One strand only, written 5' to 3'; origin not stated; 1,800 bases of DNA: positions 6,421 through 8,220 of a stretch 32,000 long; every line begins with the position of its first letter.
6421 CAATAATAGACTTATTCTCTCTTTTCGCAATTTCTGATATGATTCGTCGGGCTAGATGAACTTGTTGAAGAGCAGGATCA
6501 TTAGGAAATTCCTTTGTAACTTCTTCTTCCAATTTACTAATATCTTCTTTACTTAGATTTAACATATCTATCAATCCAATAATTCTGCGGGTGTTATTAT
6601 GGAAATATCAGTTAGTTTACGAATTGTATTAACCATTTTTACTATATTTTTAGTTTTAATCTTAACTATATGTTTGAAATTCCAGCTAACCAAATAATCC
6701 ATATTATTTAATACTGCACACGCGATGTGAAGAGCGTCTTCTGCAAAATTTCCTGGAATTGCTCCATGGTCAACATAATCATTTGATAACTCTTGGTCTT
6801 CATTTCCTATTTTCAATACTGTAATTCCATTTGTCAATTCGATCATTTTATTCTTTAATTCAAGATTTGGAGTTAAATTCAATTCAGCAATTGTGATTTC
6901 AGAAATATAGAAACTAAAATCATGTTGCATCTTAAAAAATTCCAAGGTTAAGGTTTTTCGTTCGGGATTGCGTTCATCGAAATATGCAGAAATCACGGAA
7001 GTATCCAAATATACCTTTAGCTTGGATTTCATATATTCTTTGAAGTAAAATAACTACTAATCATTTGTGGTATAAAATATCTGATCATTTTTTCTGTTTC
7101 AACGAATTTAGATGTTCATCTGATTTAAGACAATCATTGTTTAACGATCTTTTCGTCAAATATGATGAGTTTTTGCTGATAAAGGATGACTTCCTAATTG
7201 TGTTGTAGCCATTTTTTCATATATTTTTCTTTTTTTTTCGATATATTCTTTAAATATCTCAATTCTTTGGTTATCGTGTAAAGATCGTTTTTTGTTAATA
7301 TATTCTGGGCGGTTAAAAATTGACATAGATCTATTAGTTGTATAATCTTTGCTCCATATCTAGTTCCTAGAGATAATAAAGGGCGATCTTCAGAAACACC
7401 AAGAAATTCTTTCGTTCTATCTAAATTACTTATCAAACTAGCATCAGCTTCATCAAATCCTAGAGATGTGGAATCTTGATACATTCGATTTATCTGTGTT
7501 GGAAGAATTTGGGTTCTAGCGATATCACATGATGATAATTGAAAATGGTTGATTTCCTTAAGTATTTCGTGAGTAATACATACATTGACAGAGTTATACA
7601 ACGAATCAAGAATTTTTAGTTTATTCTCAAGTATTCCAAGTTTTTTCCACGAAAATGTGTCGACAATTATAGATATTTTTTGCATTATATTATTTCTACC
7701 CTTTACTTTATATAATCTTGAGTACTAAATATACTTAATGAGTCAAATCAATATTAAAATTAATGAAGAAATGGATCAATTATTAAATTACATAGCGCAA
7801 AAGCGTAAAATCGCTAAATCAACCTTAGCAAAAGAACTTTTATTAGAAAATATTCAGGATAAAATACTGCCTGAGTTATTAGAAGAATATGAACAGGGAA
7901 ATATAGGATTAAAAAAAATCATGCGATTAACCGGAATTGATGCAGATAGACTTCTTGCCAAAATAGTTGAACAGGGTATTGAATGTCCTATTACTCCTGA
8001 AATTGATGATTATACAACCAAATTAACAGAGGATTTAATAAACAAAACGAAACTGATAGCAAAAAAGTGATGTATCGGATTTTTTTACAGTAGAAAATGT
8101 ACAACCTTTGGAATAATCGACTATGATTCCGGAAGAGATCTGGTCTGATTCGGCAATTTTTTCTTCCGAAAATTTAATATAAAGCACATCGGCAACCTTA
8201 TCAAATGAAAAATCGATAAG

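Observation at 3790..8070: Head-to-head PIN / RHH-UPF0175 module with a conserved 52-bp spacer and one shared TATA box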

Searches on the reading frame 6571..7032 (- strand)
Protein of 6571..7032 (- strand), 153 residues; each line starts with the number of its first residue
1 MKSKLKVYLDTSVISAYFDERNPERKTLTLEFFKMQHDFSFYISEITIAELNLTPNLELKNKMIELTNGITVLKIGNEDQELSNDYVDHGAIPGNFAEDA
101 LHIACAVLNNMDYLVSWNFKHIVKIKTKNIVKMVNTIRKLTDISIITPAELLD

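Call 74: search_protein_families(library=pfam, proteins=[window:6571-7032:-], max_evalue=0.01)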
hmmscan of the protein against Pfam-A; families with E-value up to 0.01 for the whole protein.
window:6571-7032:- (153 aa): 2 families
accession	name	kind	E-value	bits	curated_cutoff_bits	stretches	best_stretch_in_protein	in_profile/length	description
PF01850.27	PIN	-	6e-06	27.3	23.6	1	7-113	1-107/120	PIN domain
PF13470.12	PIN_3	-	0.0011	20.2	27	1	6-120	1-115/115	PIN domain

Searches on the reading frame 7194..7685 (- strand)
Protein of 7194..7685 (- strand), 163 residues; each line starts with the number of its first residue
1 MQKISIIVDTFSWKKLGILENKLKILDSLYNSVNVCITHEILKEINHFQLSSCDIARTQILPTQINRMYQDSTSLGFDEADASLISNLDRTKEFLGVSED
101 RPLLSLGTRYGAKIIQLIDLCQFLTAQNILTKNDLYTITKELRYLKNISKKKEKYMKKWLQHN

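Call 4: search_protein_families(library=pfam, proteins=[window:7194-7685:-], max_evalue=1)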
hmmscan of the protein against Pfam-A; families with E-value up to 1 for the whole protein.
window:7194-7685:- (163 aa): 0 families

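Call 10: find_homologous_proteins(query=window:7194-7685:-)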
Query window:7194-7685:- (163 aa): 10 proteins with E <= 0.001 among 62 candidates. Only proteins of 89 to 286 residues were searched: fused or split forms outside these lengths cannot appear, so this answer is no evidence that the protein stands alone or is whole; lengths 'longer' or 'shorter' looks for them.
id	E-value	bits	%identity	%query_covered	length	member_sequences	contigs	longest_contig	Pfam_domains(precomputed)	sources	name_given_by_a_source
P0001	2.5e-100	351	100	100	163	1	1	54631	-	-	-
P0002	1.3e-77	277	79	100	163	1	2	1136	-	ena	-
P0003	1.2e-68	248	72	100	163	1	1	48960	-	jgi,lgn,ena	-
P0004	1.3e-67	245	69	100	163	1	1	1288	-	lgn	-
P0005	1.1e-59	219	70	89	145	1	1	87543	-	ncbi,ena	-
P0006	2.6e-45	172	53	97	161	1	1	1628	-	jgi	jgi:rRNA-processing protein FCF1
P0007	1.4e-42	163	53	94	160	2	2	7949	-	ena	-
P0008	1.1e-37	148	52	83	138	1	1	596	-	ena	-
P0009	6.5e-37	145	45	97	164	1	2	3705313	-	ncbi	-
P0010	3.8e-27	113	41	97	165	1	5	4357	-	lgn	-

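Call 16: find_encoding_contigs(protein=P0009, flank=3000, max_places=3)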
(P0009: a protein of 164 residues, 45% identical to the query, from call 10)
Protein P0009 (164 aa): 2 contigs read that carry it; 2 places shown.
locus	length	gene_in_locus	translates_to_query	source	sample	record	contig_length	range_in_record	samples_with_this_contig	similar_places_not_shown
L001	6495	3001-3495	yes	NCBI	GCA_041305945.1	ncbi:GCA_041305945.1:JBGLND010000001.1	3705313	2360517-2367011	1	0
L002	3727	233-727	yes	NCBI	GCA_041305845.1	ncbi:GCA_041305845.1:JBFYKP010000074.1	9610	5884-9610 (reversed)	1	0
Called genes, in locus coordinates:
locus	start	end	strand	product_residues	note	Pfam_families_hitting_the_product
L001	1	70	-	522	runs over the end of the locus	PF16402:DUF5010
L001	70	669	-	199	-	-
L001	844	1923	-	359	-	PF01229:Glyco_hydro_39 (weak)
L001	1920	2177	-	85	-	-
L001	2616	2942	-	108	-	-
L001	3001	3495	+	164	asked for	-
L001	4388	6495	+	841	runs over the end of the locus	PF00361:Proton_antipo_M, PF01314:AFOR_C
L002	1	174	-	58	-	?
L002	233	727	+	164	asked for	-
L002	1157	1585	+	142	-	PF00329:Complex1_30kDa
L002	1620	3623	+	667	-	PF00361:Proton_antipo_M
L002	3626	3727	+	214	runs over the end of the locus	-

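Call 17: find_encoding_contigs(protein=P0003, flank=3000, max_places=3)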
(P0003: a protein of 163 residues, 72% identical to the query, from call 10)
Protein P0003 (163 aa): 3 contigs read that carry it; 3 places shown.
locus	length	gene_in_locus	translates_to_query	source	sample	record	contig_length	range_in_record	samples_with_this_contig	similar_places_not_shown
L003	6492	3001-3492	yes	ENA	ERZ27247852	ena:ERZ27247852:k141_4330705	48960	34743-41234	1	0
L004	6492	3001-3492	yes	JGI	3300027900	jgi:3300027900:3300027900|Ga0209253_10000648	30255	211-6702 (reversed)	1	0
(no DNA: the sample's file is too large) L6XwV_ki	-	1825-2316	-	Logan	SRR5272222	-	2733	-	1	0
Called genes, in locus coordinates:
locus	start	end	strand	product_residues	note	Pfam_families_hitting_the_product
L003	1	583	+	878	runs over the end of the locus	-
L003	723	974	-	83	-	PF00515:TPR_1 (weak), PF07719:TPR_2 (faint), PF13181:TPR_8 (faint), PF13371:TPR_9 (faint), PF13428:TPR_14 (faint), PF13431:TPR_17 (faint), PF13414:TPR_11 (faint), PF14559:TPR_19 (weak)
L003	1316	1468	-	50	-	PF01402:RHH_1 (weak)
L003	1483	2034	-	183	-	-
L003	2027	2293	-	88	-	-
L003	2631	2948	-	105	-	PF19807:DUF6290 (faint)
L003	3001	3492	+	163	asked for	-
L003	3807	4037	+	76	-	PF26688:RHH_12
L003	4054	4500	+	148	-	PF01850:PIN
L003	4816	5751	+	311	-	PF13240:Zn_Ribbon_1 (weak)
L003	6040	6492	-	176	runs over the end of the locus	-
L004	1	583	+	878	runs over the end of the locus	-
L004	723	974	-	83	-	PF00515:TPR_1 (weak), PF07719:TPR_2 (faint), PF13181:TPR_8 (faint), PF13428:TPR_14 (faint), PF13431:TPR_17 (faint), PF13371:TPR_9 (faint), PF13414:TPR_11 (faint), PF14559:TPR_19 (weak)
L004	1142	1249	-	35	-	-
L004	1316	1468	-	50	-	PF01402:RHH_1 (weak)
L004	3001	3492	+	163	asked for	-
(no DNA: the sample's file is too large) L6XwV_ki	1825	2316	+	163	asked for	-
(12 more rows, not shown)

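Call 18: find_encoding_contigs(protein=P0005, flank=3000, max_places=3)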
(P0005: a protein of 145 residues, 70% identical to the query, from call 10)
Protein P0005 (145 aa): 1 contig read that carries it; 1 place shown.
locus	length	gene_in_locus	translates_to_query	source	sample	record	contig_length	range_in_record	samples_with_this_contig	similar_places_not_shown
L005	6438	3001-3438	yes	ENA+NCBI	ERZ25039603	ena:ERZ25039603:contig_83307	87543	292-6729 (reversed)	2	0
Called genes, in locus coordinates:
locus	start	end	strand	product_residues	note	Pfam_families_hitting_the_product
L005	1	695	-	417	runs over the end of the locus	PF17957:Big_7 (faint)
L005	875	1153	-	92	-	-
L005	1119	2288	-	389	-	-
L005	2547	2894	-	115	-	PF19807:DUF6290 (weak)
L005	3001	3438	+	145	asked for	-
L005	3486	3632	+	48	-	-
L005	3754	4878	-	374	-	-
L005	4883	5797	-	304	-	PF13289:SIR2_2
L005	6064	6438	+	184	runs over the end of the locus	-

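Call 20: predict_structure(alignment_id=A2)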
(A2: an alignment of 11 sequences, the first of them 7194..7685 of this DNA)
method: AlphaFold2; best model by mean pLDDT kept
length: 163 residues; sequences in the alignment: 11
mean_pLDDT: 94.5   pTM: 0.88
mean pLDDT of the five models: 94.5, 94.3, 94.3, 94.1, 92.9
residues with pLDDT >= 90: 148; 70-90: 12; 50-70: 3; < 50: 0
segments of 3 or more residues with pLDDT < 50: none
pLDDT, mean of each block of 10 residues (from residue 1): 90 96 95 97 97 97 93 95 91 89 90 94 97 98 96 98 94
secondary structure, 60 per line:
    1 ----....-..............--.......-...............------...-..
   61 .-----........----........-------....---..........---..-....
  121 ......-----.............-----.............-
elements in order: E5-8 H10-23 H26-32 E34-38 H39-48 E59-61 H67-74 H79-86 E94-97 H101-110 H117-126 H132-144 H150-162

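Call 25: fold_search(library=pdb, model_id=the predicted structure)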
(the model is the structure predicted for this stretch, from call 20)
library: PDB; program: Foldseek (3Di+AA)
matches with E <= 10: 500; with E <= 0.001: 15
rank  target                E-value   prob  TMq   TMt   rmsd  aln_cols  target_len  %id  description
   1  1y82_A                1.1e-04  1.00  0.59  0.64   4.5       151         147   15  Conserved hypothetical protein Pfu-367848-001 from Pyrococcus furiosus (released 2005-01-25)
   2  1y82_D                1.4e-04  1.00  0.51  0.58   4.4       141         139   16  Conserved hypothetical protein Pfu-367848-001 from Pyrococcus furiosus (released 2005-01-25)
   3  1y82_B                1.6e-04  1.00  0.52  0.57   4.5       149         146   15  Conserved hypothetical protein Pfu-367848-001 from Pyrococcus furiosus (released 2005-01-25)
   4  8rdd                  3.7e-04  1.00  0.48  0.48   5.3       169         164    9  Crystal structure of Saccharomyces cerevisiae Nmd4 protein involved in nonsense mediated mRNA decay (released 2024-08-14)
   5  1v8o_B                4.4e-04  1.00  0.52  0.62   5.1       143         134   15  Crystal Structure of PAE2754 from Pyrobaculum aerophilum (released 2004-02-10)
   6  1v8o_F                4.4e-04  1.00  0.52  0.62   5.0       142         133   15  Crystal Structure of PAE2754 from Pyrobaculum aerophilum (released 2004-02-10)
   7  1v8p_F                4.7e-04  1.00  0.52  0.57   5.0       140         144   16  Crystal structure of PAE2754 from Pyrobaculum aerophilum (released 2004-02-10)
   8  1v96_A                5.0e-04  1.00  0.60  0.66   3.8       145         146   15  Crystal structure of hypothetical protein of unknown function from pyrococcus horikoshii OT3 (released 2005-02-01)
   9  1v8p_B                5.6e-04  1.00  0.51  0.61   5.1       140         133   16  Crystal structure of PAE2754 from Pyrobaculum aerophilum (released 2004-02-10)
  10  2mdt_MODEL_1_A        7.2e-04  1.00  0.50  0.67   3.7       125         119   11  a PilT N-terminus domain protein SSO1118 from hyperthemophilic archaeon Sulfolobus solfataricus P2 (released 2013-11-20)
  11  3ix7_A                7.7e-04  1.00  0.46  0.55   6.2       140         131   20  Crystal structure of a domain of functionally unknown protein from Thermus thermophilus HB8 (released 2009-09-22)
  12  5h4g_B                8.7e-04  1.00  0.58  0.66   4.2       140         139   14  Structure of PIN-domain protein (VapC4 toxin) from Pyrococcus horikoshii determined at 1.77 A resolution (released 2016-11-23)
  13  1ye5_A                9.2e-04  1.00  0.50  0.56   5.0       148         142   14  Crystal structure of hypothetical protein of unknown function from pyrococcus horikoshii OT3 (released 2005-05-17)
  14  1v8p_C                9.8e-04  1.00  0.52  0.61   5.0       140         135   17  Crystal structure of PAE2754 from Pyrobaculum aerophilum (released 2004-02-10)
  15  3ix7_B                9.8e-04  1.00  0.42  0.52   7.1       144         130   19  Crystal structure of a domain of functionally unknown protein from Thermus thermophilus HB8 (released 2009-09-22)
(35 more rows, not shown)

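Call 26: search_protein_representatives(alignment_id=A2)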
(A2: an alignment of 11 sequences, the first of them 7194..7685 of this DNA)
Query: 11 sequences, 161 profile positions. Proteins with E-value up to 0.001 (for the whole library): 110; up to 1e-10: 67; up to 1e-30: 18. The best 110 are listed.
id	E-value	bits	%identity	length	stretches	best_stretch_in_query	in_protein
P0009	1.7e-69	249.0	-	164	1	1-161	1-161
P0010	1.9e-61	222.8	-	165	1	1-160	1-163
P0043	1.1e-54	200.8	-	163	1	1-161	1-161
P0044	1.2e-50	187.8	-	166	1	2-159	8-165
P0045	8.5e-45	168.7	-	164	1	1-161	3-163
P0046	1.3e-43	164.8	-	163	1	1-160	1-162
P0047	2.2e-42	160.9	-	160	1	1-157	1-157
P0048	3.1e-42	160.4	-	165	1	2-159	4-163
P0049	3.3e-42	160.3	-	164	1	2-159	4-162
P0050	1.2e-40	155.3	-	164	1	3-160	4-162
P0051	2.4e-39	151.0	-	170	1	2-157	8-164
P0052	5.3e-39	149.9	-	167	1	1-159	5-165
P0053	7.4e-39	149.4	-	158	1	1-154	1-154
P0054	7.5e-36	139.6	-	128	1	34-159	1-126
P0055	1.3e-35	138.8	-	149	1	14-160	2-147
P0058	7.4e-31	123.4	-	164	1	3-156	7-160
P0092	1.3e-15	73.9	-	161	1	1-158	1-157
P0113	1.4e-09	54.3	-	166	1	2-160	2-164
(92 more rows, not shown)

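Call 31: find_related_loci(query=A2, collection=genome_contigs, flank=2500)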
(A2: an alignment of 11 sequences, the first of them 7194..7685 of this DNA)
Query A2 (163 aa) in genome_contigs; peptide patterns used: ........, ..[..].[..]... (x = any residue, [..] = any of these).
580 stretches matched a pattern; 6 encode a relative of the query (tblastn E <= 1e-3); 6 distinct loci.
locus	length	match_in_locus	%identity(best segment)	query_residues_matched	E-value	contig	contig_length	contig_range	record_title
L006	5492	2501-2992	49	1-163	5e-51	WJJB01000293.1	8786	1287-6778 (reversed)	MAG: Candidatus Bathyarchaeota archaeon isolate Bin_245 k141_2877143, whole genome shotgun sequence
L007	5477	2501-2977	45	4-161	5e-44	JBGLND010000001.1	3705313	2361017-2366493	MAG: Promethearchaeota archaeon isolate PPR_0005 scaffold_51858, whole genome shotgun sequence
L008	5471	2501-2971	47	6-161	8e-38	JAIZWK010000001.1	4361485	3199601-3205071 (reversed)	MAG: Candidatus Harpocratesius repetitus isolate FW102 FWG169_LokiFW102v12_contig001_4361485bp, whole genome shotgun seq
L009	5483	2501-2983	42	4-163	8e-37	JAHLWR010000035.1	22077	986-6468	MAG: Candidatus Heimdallarchaeota archaeon isolate 18H4_34 NODE_1111_length_22077_cov_36.027336, whole genome shotgun se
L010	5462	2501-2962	38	8-161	5e-20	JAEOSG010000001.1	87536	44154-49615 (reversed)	MAG: Candidatus Baldrarchaeota archaeon isolate Yap30.bin4.67 contig_8, whole genome shotgun sequence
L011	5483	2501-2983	33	1-158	1e-17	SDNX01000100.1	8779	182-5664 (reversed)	MAG: Promethearchaeota archaeon isolate AMARA_1 AMARA-sed17-27341, whole genome shotgun sequence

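Call 55: search_protein_families(library=pfam, alignment_id=A3, max_evalue=0.05)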
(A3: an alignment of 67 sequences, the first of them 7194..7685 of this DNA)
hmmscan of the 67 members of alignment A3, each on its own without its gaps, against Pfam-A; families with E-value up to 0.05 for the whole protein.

A. member 1, window:7194-7685:- (163 aa): 0 families

B. families by the number of members that match (of 67 scanned): 29 families (the first 25 are shown)
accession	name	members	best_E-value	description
PF02639.20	DUF188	5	0.0095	Uncharacterized BCR, YaiI/YqxD family COG1671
PF18480.7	DUF5615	4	0.002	Domain of unknown function (DUF5615)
PF03086.20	DUF240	1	0.00012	Domain of unknown function (DUF240)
PF14367.12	DUF4411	1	0.0014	Domain of unknown function (DUF4411)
PF16134.10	THOC2_N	1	0.0016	THO complex subunit 2 N-terminus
PF25476.1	Ribosomal_L19e_C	1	0.0029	Ribosomal protein L19e, C-terminal domain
PF13677.11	MotB_plug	1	0.0036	Membrane MotB of proton-channel complex MotA/MotB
PF04949.18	Transcrip_act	1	0.0063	Transcriptional activator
PF20698.3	PIN-TPR-GreABC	1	0.0078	PIN domain associated with the TPR-GreAB-C-PIN system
PF14178.11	YppF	1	0.0088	YppF-like protein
PF01927.22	Mut7-C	1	0.011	Mut7-C RNAse domain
PF05373.16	Pro_3_hydrox_C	1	0.013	L-proline 3-hydroxylase, C-terminal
PF15508.11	NAAA-beta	1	0.013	beta subunit of N-acylethanolamine-hydrolyzing acid amidase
PF18477.7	PIN_9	1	0.013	PIN like domain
PF13711.11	DUF4160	1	0.018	Domain of unknown function (DUF4160)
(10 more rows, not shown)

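Call 56: search_solved_structures(query=A3, max_evalue=10)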
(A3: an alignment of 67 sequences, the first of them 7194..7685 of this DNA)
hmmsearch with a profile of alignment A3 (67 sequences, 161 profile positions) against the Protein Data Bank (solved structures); distinct sequences matched with E-value up to 10: 4.
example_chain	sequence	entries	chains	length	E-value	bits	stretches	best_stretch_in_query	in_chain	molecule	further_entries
1o4w_A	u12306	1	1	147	0.0012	21.8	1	29-114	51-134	PIN (PilT N-terminus) domain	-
3ix7_A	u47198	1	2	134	0.011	18.6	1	34-119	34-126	Uncharacterized protein TTHA0540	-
2lcq_A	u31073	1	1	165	0.023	17.6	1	11-115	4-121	Putative toxin VapC6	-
7e8j_A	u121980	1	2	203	1.1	12.1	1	78-118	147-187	RNA-free ribonuclease P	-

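Call 57: search_protein_families(library=ncbifam, proteins=[window:7194-7685:-], max_evalue=0.1)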
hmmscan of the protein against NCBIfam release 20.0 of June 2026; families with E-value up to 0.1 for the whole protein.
window:7194-7685:- (163 aa): 0 families

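Call 81: find_related_loci(query=A2, collection=metagenome_contigs, flank=1200)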
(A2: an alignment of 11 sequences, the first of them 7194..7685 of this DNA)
Query A2 (163 aa) in metagenome_contigs; peptide patterns used: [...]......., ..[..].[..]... (x = any residue, [..] = any of these).
600 stretches matched a pattern, but none encodes a relative of the query by tblastn (E <= 1e-3).

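Call 82: find_related_loci(query=A2, collection=viral_contigs, flank=3000)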
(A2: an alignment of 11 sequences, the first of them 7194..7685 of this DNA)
Query A2 (163 aa) in viral_contigs; peptide patterns used: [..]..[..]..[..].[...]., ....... (x = any residue, [..] = any of these).
90 stretches matched a pattern, but none encodes a relative of the query by tblastn (E <= 1e-3).

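Call 83: find_encoding_contigs(protein=P0058, flank=1500, max_places=3)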
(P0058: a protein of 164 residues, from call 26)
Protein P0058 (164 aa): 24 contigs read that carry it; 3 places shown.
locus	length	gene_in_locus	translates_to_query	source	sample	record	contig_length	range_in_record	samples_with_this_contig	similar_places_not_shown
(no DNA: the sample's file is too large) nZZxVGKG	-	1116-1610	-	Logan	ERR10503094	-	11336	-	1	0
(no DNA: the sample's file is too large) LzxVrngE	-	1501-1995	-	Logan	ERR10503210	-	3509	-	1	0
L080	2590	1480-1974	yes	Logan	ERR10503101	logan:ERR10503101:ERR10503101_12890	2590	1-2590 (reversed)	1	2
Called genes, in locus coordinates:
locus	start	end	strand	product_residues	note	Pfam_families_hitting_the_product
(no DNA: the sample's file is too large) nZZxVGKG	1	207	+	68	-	?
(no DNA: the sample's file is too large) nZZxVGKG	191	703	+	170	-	PF11848:DUF3368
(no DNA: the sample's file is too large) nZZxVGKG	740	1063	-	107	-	-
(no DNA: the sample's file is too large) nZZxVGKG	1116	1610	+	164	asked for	-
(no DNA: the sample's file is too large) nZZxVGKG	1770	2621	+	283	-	PF08240:ADH_N, PF13602:ADH_zinc_N_2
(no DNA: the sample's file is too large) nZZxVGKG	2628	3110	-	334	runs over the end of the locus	PF00248:Aldo_ket_red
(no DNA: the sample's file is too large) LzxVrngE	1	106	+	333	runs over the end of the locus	?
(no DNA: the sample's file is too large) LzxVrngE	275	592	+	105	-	PF03683:UPF0175 (weak)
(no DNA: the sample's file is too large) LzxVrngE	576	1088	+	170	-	PF11848:DUF3368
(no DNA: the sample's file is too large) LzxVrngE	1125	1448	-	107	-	-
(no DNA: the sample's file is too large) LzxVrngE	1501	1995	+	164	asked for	-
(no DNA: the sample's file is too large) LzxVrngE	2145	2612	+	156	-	?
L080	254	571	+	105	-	PF03683:UPF0175 (weak)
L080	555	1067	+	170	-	PF11848:DUF3368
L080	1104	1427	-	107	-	-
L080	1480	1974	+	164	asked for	-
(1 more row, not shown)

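Call 84: find_encoding_contigs(protein=P0092, flank=1500, max_places=3)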
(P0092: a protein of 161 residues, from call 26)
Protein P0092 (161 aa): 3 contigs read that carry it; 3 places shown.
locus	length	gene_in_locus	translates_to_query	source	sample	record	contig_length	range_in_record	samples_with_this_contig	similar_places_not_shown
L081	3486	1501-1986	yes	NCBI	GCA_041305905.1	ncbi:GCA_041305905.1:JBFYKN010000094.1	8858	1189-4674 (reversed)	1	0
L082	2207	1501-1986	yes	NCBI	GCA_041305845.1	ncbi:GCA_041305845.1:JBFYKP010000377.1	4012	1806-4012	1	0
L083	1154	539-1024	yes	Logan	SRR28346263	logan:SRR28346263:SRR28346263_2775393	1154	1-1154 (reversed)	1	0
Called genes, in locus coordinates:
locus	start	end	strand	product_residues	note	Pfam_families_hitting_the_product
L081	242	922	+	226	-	PF23598:LRR_14 (weak), PF12799:LRR_4 (weak), PF13855:LRR_8 (weak)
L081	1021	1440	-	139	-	PF03683:UPF0175 (faint), PF24001:DUF7317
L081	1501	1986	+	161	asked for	-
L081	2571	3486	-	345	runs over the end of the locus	PF13855:LRR_8, PF23598:LRR_14, PF00560:LRR_1 (faint), PF12799:LRR_4 (weak), PF13855:LRR_8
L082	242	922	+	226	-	PF23598:LRR_14 (weak), PF12799:LRR_4 (weak), PF13855:LRR_8 (weak)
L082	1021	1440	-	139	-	PF03683:UPF0175 (faint), PF24001:DUF7317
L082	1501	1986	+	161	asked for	-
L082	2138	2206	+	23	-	?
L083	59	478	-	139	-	PF03683:UPF0175 (faint), PF24001:DUF7317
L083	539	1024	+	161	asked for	-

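Call 85: find_encoding_contigs(protein=P0113, flank=1500, max_places=3)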
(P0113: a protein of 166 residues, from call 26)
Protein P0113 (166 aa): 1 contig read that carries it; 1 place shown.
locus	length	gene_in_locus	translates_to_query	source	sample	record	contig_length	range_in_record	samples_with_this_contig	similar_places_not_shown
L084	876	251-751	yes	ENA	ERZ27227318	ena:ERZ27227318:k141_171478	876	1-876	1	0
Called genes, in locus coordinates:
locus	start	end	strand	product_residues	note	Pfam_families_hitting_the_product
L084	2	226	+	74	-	?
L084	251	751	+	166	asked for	-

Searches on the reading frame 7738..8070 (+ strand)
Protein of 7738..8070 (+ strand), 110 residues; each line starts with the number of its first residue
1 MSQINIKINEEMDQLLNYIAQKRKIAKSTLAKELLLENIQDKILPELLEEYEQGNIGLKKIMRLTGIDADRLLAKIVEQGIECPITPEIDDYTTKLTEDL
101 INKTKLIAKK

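Call 4: search_protein_families(library=pfam, proteins=[window:7738-8070:+], max_evalue=1)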
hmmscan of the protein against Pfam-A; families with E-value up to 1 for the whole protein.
window:7738-8070:+ (110 aa): 2 families
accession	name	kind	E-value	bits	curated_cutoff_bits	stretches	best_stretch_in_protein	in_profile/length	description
PF19807.5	DUF6290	-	4.5e-07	30.4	27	1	1-53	1-53/72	Family of unknown function (DUF6290)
PF05491.19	RuvB_C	-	0.028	14.8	24.7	1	36-76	4-44/72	RuvB C-terminal winged helix domain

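Call 15: find_homologous_proteins(query=window:7738-8070:+)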
Query window:7738-8070:+ (110 aa): 32 proteins with E <= 0.001 among 65 candidates. Only proteins of 60 to 193 residues were searched: fused or split forms outside these lengths cannot appear, so this answer is no evidence that the protein stands alone or is whole; lengths 'longer' or 'shorter' looks for them.
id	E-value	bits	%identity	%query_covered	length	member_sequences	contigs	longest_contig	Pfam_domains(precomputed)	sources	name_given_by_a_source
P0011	1.6e-60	219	100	100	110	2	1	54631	PF19807.6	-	-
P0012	3.6e-51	189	85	100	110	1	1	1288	-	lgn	-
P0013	1.8e-50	187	88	95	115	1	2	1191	PF19807.6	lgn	-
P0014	1.0e-49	185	89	95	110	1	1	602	PF19807.6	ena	-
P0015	3.3e-47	177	81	98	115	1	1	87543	PF19807.6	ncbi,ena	-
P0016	1.1e-46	175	83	95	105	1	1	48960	PF19807.6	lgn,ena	-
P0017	4.8e-46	173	81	95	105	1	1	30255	-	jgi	-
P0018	1.3e-37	146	70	96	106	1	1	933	-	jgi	jgi:hypothetical protein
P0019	4.4e-31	125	60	95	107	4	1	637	-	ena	-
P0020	2.4e-30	123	58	96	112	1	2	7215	PF19807.6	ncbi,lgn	-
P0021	3.4e-30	122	58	96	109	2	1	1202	-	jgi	jgi:hypothetical protein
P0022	6.1e-30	121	59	96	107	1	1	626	-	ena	-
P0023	9.9e-30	121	57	94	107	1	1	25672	-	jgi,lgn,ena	-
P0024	1.1e-29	120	58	96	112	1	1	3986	PF19807.6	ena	-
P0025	1.3e-29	120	57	96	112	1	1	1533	PF19807.6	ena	-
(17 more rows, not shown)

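Call 57: search_protein_families(library=ncbifam, proteins=[window:7738-8070:+], max_evalue=0.1)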
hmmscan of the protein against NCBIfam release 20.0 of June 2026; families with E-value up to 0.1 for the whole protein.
window:7738-8070:+ (110 aa): 3 families
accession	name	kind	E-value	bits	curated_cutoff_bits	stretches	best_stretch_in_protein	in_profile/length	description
NF046040.1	RelB_antitoxin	equivalog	0.0002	21.6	50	1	4-50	1-47/69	type II toxin-antitoxin system RelB family antitoxin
NF008671.0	PRK11675.1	equivalog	0.0034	17.8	62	1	3-41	52-90/95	LexA regulated protein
NF048017.1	antitoxin_RelB_like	equivalog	0.0076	16.5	50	1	8-41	2-35/70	type II toxin-antitoxin system RelB family antitoxin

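Call 64: predict_structure(alignment_id=A4)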
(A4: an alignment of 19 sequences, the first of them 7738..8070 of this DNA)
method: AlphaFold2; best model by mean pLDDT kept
length: 110 residues; sequences in the alignment: 19
mean_pLDDT: 65.3   pTM: 0.41
mean pLDDT of the five models: 65.3, 63.6, 59.6, 59.0, 58.9
residues with pLDDT >= 90: 0; 70-90: 33; 50-70: 69; < 50: 8
segments of 3 or more residues with pLDDT < 50: 1-5
pLDDT, mean of each block of 10 residues (from residue 1): 50 70 71 67 69 69 70 70 54 64 62
secondary structure, 60 per line:
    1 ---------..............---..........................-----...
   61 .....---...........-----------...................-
elements in order: H10-23 H27-52 H58-65 H69-79 H91-109
